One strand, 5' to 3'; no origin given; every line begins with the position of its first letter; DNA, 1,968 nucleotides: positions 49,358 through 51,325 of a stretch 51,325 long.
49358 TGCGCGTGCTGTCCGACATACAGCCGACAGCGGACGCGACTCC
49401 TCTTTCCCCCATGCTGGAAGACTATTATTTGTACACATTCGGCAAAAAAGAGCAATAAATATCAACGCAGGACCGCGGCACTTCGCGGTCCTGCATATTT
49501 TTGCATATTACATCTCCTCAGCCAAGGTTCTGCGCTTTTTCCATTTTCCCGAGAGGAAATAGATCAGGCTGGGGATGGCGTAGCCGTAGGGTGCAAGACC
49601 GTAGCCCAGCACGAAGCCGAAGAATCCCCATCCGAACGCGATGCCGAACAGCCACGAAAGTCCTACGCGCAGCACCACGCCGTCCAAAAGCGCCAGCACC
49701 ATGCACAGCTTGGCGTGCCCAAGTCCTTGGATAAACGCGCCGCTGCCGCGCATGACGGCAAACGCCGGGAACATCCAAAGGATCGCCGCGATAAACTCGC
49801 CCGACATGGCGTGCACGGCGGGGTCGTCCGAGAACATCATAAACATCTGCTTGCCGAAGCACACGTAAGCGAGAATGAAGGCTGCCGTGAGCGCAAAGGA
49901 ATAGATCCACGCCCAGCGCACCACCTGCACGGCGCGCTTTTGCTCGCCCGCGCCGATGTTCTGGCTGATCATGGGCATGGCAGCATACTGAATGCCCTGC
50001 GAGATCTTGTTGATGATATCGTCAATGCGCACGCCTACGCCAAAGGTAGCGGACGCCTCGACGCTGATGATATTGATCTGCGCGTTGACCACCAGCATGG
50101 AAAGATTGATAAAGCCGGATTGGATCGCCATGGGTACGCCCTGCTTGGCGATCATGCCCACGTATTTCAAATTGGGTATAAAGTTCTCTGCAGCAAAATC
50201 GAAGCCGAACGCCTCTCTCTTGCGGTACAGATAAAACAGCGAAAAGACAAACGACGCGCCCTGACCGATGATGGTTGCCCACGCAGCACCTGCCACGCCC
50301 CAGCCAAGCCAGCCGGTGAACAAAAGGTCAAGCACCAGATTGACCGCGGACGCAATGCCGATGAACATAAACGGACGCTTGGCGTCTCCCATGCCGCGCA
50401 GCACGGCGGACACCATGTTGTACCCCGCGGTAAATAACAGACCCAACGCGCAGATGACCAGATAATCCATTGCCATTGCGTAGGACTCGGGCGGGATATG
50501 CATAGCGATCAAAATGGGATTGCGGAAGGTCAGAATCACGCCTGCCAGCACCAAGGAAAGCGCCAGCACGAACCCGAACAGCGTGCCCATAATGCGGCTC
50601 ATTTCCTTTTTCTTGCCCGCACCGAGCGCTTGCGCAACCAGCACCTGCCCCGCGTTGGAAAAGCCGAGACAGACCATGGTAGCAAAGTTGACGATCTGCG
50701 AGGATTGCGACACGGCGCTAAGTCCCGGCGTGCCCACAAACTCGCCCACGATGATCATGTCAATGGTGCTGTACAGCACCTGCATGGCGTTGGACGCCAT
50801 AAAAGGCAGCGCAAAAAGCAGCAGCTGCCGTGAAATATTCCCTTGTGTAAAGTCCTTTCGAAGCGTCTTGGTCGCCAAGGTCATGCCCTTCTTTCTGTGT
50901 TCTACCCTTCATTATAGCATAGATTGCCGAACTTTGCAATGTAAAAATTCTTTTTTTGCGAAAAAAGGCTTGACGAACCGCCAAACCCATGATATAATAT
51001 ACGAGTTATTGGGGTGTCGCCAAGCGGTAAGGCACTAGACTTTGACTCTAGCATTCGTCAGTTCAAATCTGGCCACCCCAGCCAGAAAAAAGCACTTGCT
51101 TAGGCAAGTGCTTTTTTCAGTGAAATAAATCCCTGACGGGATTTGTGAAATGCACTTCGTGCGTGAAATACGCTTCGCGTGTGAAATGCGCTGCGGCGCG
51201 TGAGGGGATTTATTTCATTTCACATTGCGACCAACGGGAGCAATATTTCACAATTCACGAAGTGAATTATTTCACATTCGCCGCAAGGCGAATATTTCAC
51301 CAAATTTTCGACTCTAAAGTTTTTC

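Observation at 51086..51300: Hairpin array 3: mirrored series of 7-nt words interleaved with unrelated perfect mini-hairpins downstream of tRNA-Gln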

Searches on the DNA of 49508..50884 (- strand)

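Call 38: search_rna_families(sources=[L129, L163, L130, L107, L076, L037, L073, L021, L011], threshold=gathering)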
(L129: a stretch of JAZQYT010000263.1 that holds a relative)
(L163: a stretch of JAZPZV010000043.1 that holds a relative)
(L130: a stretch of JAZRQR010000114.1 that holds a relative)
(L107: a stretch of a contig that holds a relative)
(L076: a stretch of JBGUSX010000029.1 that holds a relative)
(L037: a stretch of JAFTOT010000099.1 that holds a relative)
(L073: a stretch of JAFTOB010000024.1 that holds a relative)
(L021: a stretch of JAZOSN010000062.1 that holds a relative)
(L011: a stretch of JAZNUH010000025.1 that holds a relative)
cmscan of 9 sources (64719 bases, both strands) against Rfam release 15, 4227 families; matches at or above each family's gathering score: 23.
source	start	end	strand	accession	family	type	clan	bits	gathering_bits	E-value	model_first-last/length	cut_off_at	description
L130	1645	1720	-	RF01706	Gut-1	Gene; sRNA;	-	85.9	50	5.9e-16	1-77/77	no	Gut-1 RNA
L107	5182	5357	+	RF00168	Lysine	Cis-reg; riboswitch;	-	81.7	30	8.2e-20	1-182/182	no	Lysine riboswitch aptamer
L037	205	281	+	RF01706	Gut-1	Gene; sRNA;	-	79.5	50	2.6e-14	1-77/77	no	Gut-1 RNA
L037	2944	3020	+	RF01706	Gut-1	Gene; sRNA;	-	76.9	50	1.2e-13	1-77/77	no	Gut-1 RNA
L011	5322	5395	-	RF01706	Gut-1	Gene; sRNA;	-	76.9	50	1.2e-13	1-77/77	no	Gut-1 RNA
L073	4295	4364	+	RF01706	Gut-1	Gene; sRNA;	-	68.6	50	1.4e-11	1-77/77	no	Gut-1 RNA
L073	5010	5079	+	RF01706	Gut-1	Gene; sRNA;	-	68.6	50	1.4e-11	1-77/77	no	Gut-1 RNA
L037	94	166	+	RF00005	tRNA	Gene; tRNA;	CL00001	68.3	29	9.4e-13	1-71/71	no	tRNA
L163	1310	1383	+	RF01706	Gut-1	Gene; sRNA;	-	67.2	50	3.1e-11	1-77/77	no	Gut-1 RNA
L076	5344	5418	+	RF01706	Gut-1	Gene; sRNA;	-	65.9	50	6.7e-11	1-77/77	no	Gut-1 RNA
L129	3672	3743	-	RF00005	tRNA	Gene; tRNA;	CL00001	65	29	7.6e-12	1-71/71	no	tRNA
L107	4844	4918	-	RF01706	Gut-1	Gene; sRNA;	-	63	50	3.7e-10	1-77/77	no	Gut-1 RNA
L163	1205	1275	+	RF00005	tRNA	Gene; tRNA;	CL00001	61.8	29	5.6e-11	1-71/71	no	tRNA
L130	1757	1828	-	RF00005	tRNA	Gene; tRNA;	CL00001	61.3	29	8.1e-11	1-71/71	no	tRNA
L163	1403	1491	-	RF01706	Gut-1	Gene; sRNA;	-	58.1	50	6.5e-09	1-77/77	no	Gut-1 RNA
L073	4186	4258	+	RF00005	tRNA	Gene; tRNA;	CL00001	58.1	29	6e-10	1-71/71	no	tRNA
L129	3564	3635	-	RF01706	Gut-1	Gene; sRNA;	-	56.6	50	1.5e-08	1-77/77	no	Gut-1 RNA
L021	1968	2042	-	RF01706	Gut-1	Gene; sRNA;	-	56.3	50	1.8e-08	1-77/77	no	Gut-1 RNA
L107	4966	5054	-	RF00005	tRNA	Gene; tRNA;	CL00001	55.8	29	2.5e-09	1-71/71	no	tRNA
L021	2082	2154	-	RF00005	tRNA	Gene; tRNA;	CL00001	55.1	29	3.9e-09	1-71/71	no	tRNA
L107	4736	4824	+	RF01706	Gut-1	Gene; sRNA;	-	53.4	50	1e-07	1-77/77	no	Gut-1 RNA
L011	5439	5510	-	RF00005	tRNA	Gene; tRNA;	CL00001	50.1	29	9.7e-08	1-71/71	no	tRNA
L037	1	64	+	RF00005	tRNA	Gene; tRNA;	CL00001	47.3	29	5.5e-07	10-71/71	5'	tRNA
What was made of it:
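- In 9 related loci the tRNA-proximal arm scores 63-86 bits on the tRNA's strand (call 38). Distal-arm scores are weaker or absent in many loci (call 38).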

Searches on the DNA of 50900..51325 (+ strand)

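Call 7: search_rna_families(source=window, start=50900, end=51325, threshold=evalue, max_evalue=10, show_alignments=4)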
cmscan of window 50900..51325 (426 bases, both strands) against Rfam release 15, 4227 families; matches with E-value up to 10: 22.
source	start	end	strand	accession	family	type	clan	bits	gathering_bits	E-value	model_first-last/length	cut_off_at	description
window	51118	51192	+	RF01706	Gut-1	Gene; sRNA;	-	66.9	50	2.5e-13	1-77/77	no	Gut-1 RNA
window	51010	51081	+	RF00005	tRNA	Gene; tRNA;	CL00001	61.3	29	5.3e-13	1-71/71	no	tRNA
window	51212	51302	-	RF01706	Gut-1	Gene; sRNA;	-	55.5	50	2e-10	1-77/77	no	Gut-1 RNA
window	51084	51143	-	RF02064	STnc370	Gene; sRNA;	-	26.7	54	0.18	1-71/71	no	Enterobacterial sRNA STnc370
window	51085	51129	-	RF01485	rli61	Cis-reg;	-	22.8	50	0.073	57-102/106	no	Listeria sRNA rli61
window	51010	51082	-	RF04354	Plastid-ycf2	Cis-reg;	-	22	65.7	0.035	1-75/75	no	Plastid-ycf2 5UTR RNA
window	51088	51147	-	RF02083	OrzO-P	Gene; antitoxin;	-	21.7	60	0.35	1-76/76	no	OrzO-P RNA antitoxin family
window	50992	51119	+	RF02449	ncr1015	Gene; sRNA;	-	21.6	60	1.1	1-121/121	no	Bacillus sRNA ncr1015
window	51084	51225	-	RF02449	ncr1015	Gene; sRNA;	-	20.3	60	2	1-121/121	no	Bacillus sRNA ncr1015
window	51083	51120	+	RF03996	mir-3012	Gene; miRNA;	-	19.6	90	0.53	1-68/68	no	mir-3012 microRNA precursor family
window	51082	51115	-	RF02847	Ref64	Gene; sRNA;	-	19.4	44.3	0.41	1-69/69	no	Enterococcus sRNA 64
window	51081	51120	-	RF03474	mir-4766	Gene; miRNA;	-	18.5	72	0.61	1-56/56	no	mir-4766 microRNA precursor family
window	51086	51117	+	RF01413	miR-430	Gene; miRNA;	CL00096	17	47.3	2.1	13-57/70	no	miR-430 microRNA precursor family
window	51230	51293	-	RF01771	rnk_leader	Cis-reg; leader;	-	16.2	50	4.5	1-109/109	no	Enterobacteria rnk leader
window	51086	51117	+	RF03638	mir-1537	Gene; miRNA;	-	15.5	63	3.4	1-61/61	no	mir-1537 microRNA precursor family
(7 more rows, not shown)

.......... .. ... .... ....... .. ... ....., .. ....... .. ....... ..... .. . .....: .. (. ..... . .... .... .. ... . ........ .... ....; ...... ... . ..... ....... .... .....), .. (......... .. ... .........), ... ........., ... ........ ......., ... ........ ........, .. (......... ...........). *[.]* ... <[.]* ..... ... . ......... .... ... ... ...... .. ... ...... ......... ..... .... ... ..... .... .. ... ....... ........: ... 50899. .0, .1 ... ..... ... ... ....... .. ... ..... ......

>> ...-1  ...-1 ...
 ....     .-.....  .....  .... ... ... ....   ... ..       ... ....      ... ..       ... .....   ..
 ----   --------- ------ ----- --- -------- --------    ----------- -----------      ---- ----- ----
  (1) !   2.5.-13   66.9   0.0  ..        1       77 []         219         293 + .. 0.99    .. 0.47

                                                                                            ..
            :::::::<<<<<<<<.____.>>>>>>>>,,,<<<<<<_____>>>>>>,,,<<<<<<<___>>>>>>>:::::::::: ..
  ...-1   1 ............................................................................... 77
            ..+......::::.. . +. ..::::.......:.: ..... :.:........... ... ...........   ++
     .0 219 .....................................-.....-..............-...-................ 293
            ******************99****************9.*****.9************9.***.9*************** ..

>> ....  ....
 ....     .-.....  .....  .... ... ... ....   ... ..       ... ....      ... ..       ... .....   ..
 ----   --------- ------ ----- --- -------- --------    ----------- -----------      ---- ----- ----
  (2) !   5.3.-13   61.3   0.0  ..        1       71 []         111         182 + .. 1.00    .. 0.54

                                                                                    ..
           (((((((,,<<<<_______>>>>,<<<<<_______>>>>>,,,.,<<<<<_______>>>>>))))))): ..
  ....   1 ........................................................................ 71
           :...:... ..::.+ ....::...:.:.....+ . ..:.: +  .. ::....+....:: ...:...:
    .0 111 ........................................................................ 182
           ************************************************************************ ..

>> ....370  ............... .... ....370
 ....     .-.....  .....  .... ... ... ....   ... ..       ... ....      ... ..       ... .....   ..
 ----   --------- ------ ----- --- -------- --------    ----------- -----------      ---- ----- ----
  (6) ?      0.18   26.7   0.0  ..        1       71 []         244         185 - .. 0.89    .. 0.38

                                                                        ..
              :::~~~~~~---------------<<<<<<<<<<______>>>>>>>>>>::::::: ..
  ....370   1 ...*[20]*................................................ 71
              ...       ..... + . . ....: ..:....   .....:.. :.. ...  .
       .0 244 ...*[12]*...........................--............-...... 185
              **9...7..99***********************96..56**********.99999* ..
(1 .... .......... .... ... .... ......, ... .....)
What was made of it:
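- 51217..51300 (+): Distal arm. ATTTCAC words at 51217, 51245, 51269 and 51294. hpA 51224-51244 has a tandem G-A/A-G internal loop; hpB is 51252-51268; hpC is 51276-51293 with a GCAA loop. This is the right end of the element. Rfam calls it on the - strand (51212-51302, 55.5 bits; call 7).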

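Call 56: search_dna_similar(query=window:51085-51300:+, collection=phages, mode=distant, max_rows=8)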
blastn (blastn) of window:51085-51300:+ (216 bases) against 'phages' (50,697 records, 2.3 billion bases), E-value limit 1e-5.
No match.

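Call 57: search_dna_similar(query=window:51085-51300:+, collection=plasmids, mode=distant, max_rows=8)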
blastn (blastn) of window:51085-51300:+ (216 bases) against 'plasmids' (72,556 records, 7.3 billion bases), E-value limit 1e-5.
No match.
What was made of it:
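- There is no match in phage or plasmid collections (calls 56, 57).
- Tried and rejected: There is no similar DNA in the phage or plasmid collections (calls 56, 57).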
